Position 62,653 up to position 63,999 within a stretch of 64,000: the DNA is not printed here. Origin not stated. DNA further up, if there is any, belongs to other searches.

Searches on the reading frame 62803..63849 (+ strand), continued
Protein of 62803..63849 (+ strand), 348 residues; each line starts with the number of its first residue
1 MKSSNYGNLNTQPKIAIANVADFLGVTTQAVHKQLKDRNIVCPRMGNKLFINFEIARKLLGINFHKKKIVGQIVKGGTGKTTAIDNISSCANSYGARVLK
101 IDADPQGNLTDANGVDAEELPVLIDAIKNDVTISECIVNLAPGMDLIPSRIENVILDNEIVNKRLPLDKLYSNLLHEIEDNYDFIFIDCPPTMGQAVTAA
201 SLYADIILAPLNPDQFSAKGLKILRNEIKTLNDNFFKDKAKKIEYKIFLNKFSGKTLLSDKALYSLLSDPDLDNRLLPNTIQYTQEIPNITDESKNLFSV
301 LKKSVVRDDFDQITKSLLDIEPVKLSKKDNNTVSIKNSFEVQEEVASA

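Call 50: predict_structure(alignment_id=A2)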
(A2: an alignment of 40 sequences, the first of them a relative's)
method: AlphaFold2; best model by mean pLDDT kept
length: 429 residues; sequences in the alignment: 40
mean_pLDDT: 71.9   pTM: 0.36
mean pLDDT of the five models: 71.9, 69.2, 68.9, 68.9, 68.5
residues with pLDDT >= 90: 194; 70-90: 67; 50-70: 48; < 50: 120
segments of 3 or more residues with pLDDT < 50: 28-124, 242-263
pLDDT, mean of each block of 10 residues (from residue 1): 69 62 57 35 33 33 31 31 32 33 33 36 57 88 94 92 90 92 95 86 87 91 66 62 42 34 69 94 94 94 96 93 95 95 92 96 94 94 89 74 85 93 82
secondary structure, 60 per line:
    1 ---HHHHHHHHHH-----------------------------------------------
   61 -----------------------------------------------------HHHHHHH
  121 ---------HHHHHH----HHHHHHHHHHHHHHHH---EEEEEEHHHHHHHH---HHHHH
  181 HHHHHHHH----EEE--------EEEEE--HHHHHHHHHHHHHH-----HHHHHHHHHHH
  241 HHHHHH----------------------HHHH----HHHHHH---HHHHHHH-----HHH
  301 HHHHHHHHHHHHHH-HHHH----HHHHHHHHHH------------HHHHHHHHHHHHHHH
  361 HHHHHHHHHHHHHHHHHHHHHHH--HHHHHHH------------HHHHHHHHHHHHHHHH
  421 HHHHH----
elements in order: H4-13 H114-120 H130-135 H140-155 E159-164 H165-172 H176-188 E193-195 E204-208 H211-224 H230-246 H269-272 H277-282 H286-292 H298-314 H316-319 H324-333 H346-383 H386-392 H405-425

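Call 53: fold_search(model_id=the predicted structure, library=pdb)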
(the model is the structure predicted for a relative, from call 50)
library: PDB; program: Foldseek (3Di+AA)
matches with E <= 10: 1588; with E <= 0.001: 1
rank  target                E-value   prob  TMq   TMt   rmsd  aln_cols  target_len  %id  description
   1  2nyx_A                7.4e-04  1.00  0.17  0.45  14.3       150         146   19  Crystal structure of RV1404 from Mycobacterium tuberculosis (released 2006-12-05)
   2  2nyx_B                1.1e-03  1.00  0.15  0.39  11.8       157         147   18  Crystal structure of RV1404 from Mycobacterium tuberculosis (released 2006-12-05)
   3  1s3j_B                2.5e-03  1.00  0.15  0.39  13.4       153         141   16  X-ray crystal structure of YusO protein from Bacillus subtilis (released 2004-04-13)
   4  1s3j_A                2.5e-03  0.99  0.14  0.37  12.6       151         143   18  X-ray crystal structure of YusO protein from Bacillus subtilis (released 2004-04-13)
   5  4yif_B                2.7e-03  1.00  0.16  0.40  13.9       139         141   15  Crystal structure of Rv0880 (released 2015-06-10)
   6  5aip_A                3.0e-03  1.00  0.16  0.43  14.2       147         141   14  Crystal structure of NadR in complex with 4-hydroxyphenylacetate (released 2016-03-02)
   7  7el3_B                3.0e-03  1.00  0.16  0.43   9.4       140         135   16  Crystal structure of HpaR-DNA complex from Acinetobacter baumannii (released 2022-01-19)
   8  3gfj                  3.3e-03  1.00  0.16  0.43   8.2       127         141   17  Crystal structure of the ST1710 mutant (R89A) protein (released 2009-08-25)
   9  4zzl_A                3.3e-03  1.00  0.17  0.41  12.7       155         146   11  MexR R21W derepressor mutant causing multidrug resistance in P. aeruginosa by mexAB-oprM efflux pump expression (released 2016-07-27)
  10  4rgu_B                3.3e-03  1.00  0.16  0.39  11.1       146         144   14  Crystal Structure of Putative MarR Family Transcriptional Regulator HcaR from Acinetobacter sp. ADP complexed with fer (released 2015-03-04)
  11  4rgr_A                3.5e-03  1.00  0.16  0.40  11.1       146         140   14  Crystal Structure of Putative MarR Family Transcriptional Regulator HcaR from Acinetobacter sp. ADP (released 2015-03-04)
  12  3gfi_A                3.5e-03  1.00  0.14  0.34  12.1       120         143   14  Crystal structure of ST1710 complexed with its promoter DNA (released 2009-08-25)
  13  6pcp_A                4.1e-03  1.00  0.15  0.39  12.2       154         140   14  Mechanism for regulation of DNA binding of Bordetella bronchiseptica BpsR by 6-hydroxynicotinic acid (released 2019-11-06)
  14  3gfl                  4.3e-03  1.00  0.15  0.36   8.6       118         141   19  Crystal structure of the ST1710 mutant (R90A) protein (released 2009-08-25)
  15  8ylg_A                4.6e-03  1.00  0.17  0.41  10.8       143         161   15  Crystal structure of Burkholderia thailandensis MftR in complex with operator DNA (released 2024-11-13)
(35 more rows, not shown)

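Call 63: search_protein_families(library=ncbifam, proteins=[P0121, window:62803-63849:+], max_evalue=0.01)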
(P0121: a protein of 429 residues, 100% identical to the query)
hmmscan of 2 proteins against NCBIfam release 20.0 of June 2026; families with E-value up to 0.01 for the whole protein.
P0121 (429 aa): 0 families

window:62803-63849:+ (348 aa): 19 families
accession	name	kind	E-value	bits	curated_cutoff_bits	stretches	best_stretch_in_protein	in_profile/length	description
NF041283.1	PrgP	equivalog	1.7e-18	66.9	400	1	69-237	5-180/297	ParA superfamily DNA segregation protein PrgP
NF041546.1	ParA_partition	equivalog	4.9e-17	62.1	180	2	75-124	8-59/203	ParA family partition ATPase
TIGR03371.1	cellulose_yhjQ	equivalog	3.6e-15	56.1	157.85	1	73-314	8-238/246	cellulose biosynthesis protein BcsQ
TIGR03453.1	partition_RepA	equivalog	1.1e-14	54.1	348.45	1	74-316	112-369/387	plasmid partitioning protein RepA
TIGR01969.1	minD_arch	subfamily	5.4e-13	48.7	201.75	1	75-217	9-144/251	cell division ATPase MinD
NF010443.0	PRK13869.1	subfamily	1.3e-08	34.1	446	1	69-197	124-267/405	plasmid-partitioning protein RepA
TIGR01968.1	minD_bact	equivalog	2.3e-08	33.7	212.9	1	74-214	9-144/261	septum site-determining protein MinD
TIGR01007.1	eps_fam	subfamily_domain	3.5e-06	26.7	108.05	1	69-207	20-151/204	polysaccharide biosynthesis tyrosine autokinase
NF010259.0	PRK13705.1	equivalog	5.7e-05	22.2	725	1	74-236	114-293/388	plasmid-partitioning protein SopA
NF033200.1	F430_CfbC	exception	0.00013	21.4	402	1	74-134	7-66/260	Ni-sirohydrochlorin a,c-diamide reductive cyclase ATP-dependent reductase subunit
NF008568.0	PRK11519.1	equivalog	0.0011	17.2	1068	1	76-232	536-684/720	tyrosine-protein kinase Wzc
NF009702.0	PRK13231.1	equivalog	0.0012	18.1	427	1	72-131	7-63/264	nitrogenase reductase-like protein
TIGR01281.1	DPOR_bchL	equivalog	0.0013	18.1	345.15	1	74-126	7-57/268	ferredoxin:protochlorophyllide reductase (ATP-dependent) iron-sulfur ATP-binding protein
NF009701.0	PRK13230.1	subfamily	0.0013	17.8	350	1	74-130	8-63/291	nitrogenase reductase-like protein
NF047398.1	AAA_KGGVGR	domain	0.0017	18.7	90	0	74-104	10-40/190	KGGVGR-motif variant AAA ATPase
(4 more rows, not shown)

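Call 81: search_protein_families(library=pfam, alignment_id=A2, max_evalue=1)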
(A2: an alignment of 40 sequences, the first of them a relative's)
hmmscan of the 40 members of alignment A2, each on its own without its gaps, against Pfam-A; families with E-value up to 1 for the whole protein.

A. member 1, P0121 (429 aa): 2 families
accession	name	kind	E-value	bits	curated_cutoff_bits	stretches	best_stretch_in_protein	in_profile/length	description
PF10557.15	Cullin_Nedd8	-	0.056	14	36.9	1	166-197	31-62/63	Cullin protein neddylation domain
PF08965.17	Aca2_YdiL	-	0.34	11.5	23.8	1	207-249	41-77/118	Aca2/YdiL-like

B. families by the number of members that match (of 40 scanned): 47 families (the first 25 are shown)
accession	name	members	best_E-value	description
PF01047.28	MarR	15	0.00035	MarR family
PF01978.25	TrmB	7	9.8e-05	Sugar-specific transcriptional regulator TrmB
PF10557.15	Cullin_Nedd8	6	0.0021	Cullin protein neddylation domain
PF01726.22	LexA_DNA_bind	5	0.035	LexA DNA binding domain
PF13412.12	HTH_24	4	0.0042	Winged helix-turn-helix DNA-binding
PF00392.27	GntR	4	0.0056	Bacterial regulatory proteins, gntR family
PF13730.12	HTH_36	3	0.0077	Helix-turn-helix domain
PF03965.22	Penicillinase_R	3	0.0087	Penicillinase repressor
PF13545.12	HTH_Crp_2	3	0.028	Crp-like helix-turn-helix domain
PF08784.17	RPA_C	2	0.0018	Replication protein A C terminal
PF21984.2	DnaD_N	2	0.0035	DnaD N-terminal domain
PF10159.14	MMtag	2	0.012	Multiple myeloma tumor-associated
PF03444.21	HrcA_DNA-bdg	2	0.015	Winged helix-turn-helix transcription repressor, HrcA DNA-binding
PF06852.18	DUF1248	2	0.024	Protein of unknown function (DUF1248)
PF08463.15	EcoEI_R_C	1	0.00096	EcoEI R protein C-terminal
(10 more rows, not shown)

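Call 103: fold_search(model_id=the predicted structure, library=viral)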
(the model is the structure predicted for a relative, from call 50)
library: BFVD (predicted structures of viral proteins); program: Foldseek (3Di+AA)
matches with E <= 10: 722; with E <= 0.001: 10
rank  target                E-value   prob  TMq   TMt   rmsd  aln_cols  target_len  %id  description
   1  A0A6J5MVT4            8.0e-05  1.00  0.18  0.33  19.1       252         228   12  Uncharacterized protein [uncultured Caudovirales phage]
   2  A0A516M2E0            3.8e-04  0.99  0.15  0.24  20.8       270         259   12  (no name in the UniProt tables at hand)
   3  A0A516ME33            4.7e-04  1.00  0.20  0.25  14.0       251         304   16  (no name in the UniProt tables at hand)
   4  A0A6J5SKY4            4.9e-04  1.00  0.16  0.28  18.3       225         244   15  Uncharacterized protein [uncultured Caudovirales phage]
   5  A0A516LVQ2            5.5e-04  1.00  0.18  0.28  16.6       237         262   10  (no name in the UniProt tables at hand)
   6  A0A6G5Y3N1            5.8e-04  0.96  0.15  0.20  33.0       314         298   14  (no name in the UniProt tables at hand)
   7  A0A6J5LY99            5.8e-04  0.95  0.18  0.19  28.6       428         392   13  Uncharacterized protein [uncultured Caudovirales phage]
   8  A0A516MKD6            6.8e-04  0.96  0.12  0.18  22.9       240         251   12  (no name in the UniProt tables at hand)
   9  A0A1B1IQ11            7.2e-04  0.99  0.16  0.28  19.4       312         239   14  (no name in the UniProt tables at hand)
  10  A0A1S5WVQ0            9.4e-04  1.00  0.16  0.42  31.4       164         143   13  (no name in the UniProt tables at hand)
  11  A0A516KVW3            1.0e-03  0.96  0.18  0.19  27.0       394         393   11  (no name in the UniProt tables at hand)
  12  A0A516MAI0            1.2e-03  0.98  0.17  0.27  15.2       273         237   12  (no name in the UniProt tables at hand)
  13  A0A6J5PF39            1.3e-03  0.99  0.17  0.29  19.9       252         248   12  Helix-turn-helix domain containing protein [uncultured Caudovirales phage]
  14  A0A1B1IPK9            1.4e-03  1.00  0.19  0.29  11.9       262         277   11  (no name in the UniProt tables at hand)
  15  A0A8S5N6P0            1.4e-03  0.99  0.15  0.26  23.1       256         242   13  Helix-turn-helix domain protein [Myoviridae sp. ctsip2]
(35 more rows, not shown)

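Call 107: get_annotated_region(hit=H15, flank=3500)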
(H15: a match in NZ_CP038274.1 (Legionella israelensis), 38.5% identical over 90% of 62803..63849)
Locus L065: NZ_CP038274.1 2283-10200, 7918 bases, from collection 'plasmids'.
description: Legionella israelensis strain Bercovier 4 plasmid unnamed1, complete sequence
organism: Legionella israelensis (NCBI taxid 454)
taxonomy: Bacteria; Pseudomonadota; Gammaproteobacteria; Legionellales; Legionellaceae; Legionella; Legionella israelensis
host: -; source: cell culture,water; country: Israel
typing (MOB-suite, as given by PLSDB): non-mobilizable
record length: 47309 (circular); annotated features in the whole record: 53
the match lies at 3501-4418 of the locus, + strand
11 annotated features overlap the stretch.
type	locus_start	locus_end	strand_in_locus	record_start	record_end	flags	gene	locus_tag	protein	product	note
CDS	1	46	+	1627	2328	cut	-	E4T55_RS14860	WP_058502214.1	IS6 family transposase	-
CDS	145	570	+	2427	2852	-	-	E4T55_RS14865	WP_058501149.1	sulfite exporter TauE/SafE family protein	-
CDS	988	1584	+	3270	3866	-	-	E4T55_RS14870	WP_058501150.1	site-specific integrase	GO:0015074 - DNA integration [Evidence IEA]; GO:0006310 - DNA recombination [Evidence IEA]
CDS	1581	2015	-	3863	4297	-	-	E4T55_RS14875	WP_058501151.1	hypothetical protein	-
CDS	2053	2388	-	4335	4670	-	-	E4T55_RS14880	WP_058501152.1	hypothetical protein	-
CDS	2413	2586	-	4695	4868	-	-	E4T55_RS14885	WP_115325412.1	carbon storage regulator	-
CDS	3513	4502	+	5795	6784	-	-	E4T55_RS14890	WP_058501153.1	ParA family protein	-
CDS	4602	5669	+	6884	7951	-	-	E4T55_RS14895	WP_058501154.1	hypothetical protein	-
CDS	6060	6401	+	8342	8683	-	-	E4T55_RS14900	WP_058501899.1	hypothetical protein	-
CDS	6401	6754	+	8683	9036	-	tnpB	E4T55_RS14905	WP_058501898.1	IS66 family insertion sequence element accessory protein TnpB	-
CDS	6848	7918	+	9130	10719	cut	-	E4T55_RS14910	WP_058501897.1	IS66 family transposase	-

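Call 108: get_annotated_region(hit=H11, flank=3000)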
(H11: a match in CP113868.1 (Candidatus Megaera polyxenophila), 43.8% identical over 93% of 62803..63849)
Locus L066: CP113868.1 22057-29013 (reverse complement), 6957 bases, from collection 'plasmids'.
description: Candidatus Megaera polyxenophila strain NDG2 plasmid unnamed1, complete sequence
organism: Candidatus Megaera polyxenophila (NCBI taxid 988779)
taxonomy: Bacteria; Pseudomonadota; Alphaproteobacteria; Rickettsiales; Rickettsiaceae; Candidatus Megaera; Candidatus Megaera polyxenophila
host: -; source: Euplotes woodruffi,mixed host and symbiont culture; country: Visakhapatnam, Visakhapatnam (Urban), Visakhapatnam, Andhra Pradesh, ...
typing (MOB-suite, as given by PLSDB): non-mobilizable
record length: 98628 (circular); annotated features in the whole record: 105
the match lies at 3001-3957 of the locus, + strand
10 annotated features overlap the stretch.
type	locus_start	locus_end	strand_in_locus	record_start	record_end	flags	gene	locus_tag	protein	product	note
CDS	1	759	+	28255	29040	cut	-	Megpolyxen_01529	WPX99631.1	ParB/RepB/Spo0J family partition protein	-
CDS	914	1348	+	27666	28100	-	-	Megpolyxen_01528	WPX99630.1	hypothetical protein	-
CDS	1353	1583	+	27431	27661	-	-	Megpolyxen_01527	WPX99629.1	Helix-turn-helix transcriptional regulator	-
CDS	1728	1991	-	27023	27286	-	-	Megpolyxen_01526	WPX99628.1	hypothetical protein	-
CDS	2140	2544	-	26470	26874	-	-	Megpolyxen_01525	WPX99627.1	Type II toxin-antitoxin system VapC family toxin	-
CDS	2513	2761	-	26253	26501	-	-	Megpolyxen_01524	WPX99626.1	AbrB/MazE/SpoVT family DNA-binding domain-containing antitoxin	-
CDS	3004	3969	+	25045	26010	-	-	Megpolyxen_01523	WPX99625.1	ParA family protein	-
CDS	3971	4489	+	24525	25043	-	-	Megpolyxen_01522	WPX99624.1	hypothetical protein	-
CDS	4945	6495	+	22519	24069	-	-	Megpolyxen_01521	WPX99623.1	DnaA-like protein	-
CDS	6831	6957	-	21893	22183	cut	-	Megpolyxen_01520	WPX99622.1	hypothetical protein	-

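Call 116: search_protein_representatives(alignment_id=A2)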
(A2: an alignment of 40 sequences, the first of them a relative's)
Query: 40 sequences, 432 profile positions. Proteins with E-value up to 0.001 (for the whole library): 1934; up to 1e-10: 1435; up to 1e-30: 726. The best 150 are listed.
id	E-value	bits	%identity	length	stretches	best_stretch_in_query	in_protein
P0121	2.4e-174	597.0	-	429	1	1-431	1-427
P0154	3.7e-163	560.1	-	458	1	1-431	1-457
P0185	1.1e-156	538.8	-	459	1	1-431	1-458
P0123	1.0e-153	529.0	-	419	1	1-431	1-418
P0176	6.1e-147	506.6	-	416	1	1-431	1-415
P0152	1.6e-146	505.3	-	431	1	1-431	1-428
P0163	1.8e-145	501.8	-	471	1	1-425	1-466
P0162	2.2e-142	491.7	-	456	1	1-427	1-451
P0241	4.5e-140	484.0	-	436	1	1-425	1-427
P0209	2.7e-139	481.4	-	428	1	1-431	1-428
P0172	4.2e-139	480.8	-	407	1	1-427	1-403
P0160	2.8e-137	474.8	-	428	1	1-431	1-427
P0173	3.3e-137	474.6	-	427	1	1-431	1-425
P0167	1.8e-136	472.2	-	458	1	1-430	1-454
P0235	1.8e-135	468.9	-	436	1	1-431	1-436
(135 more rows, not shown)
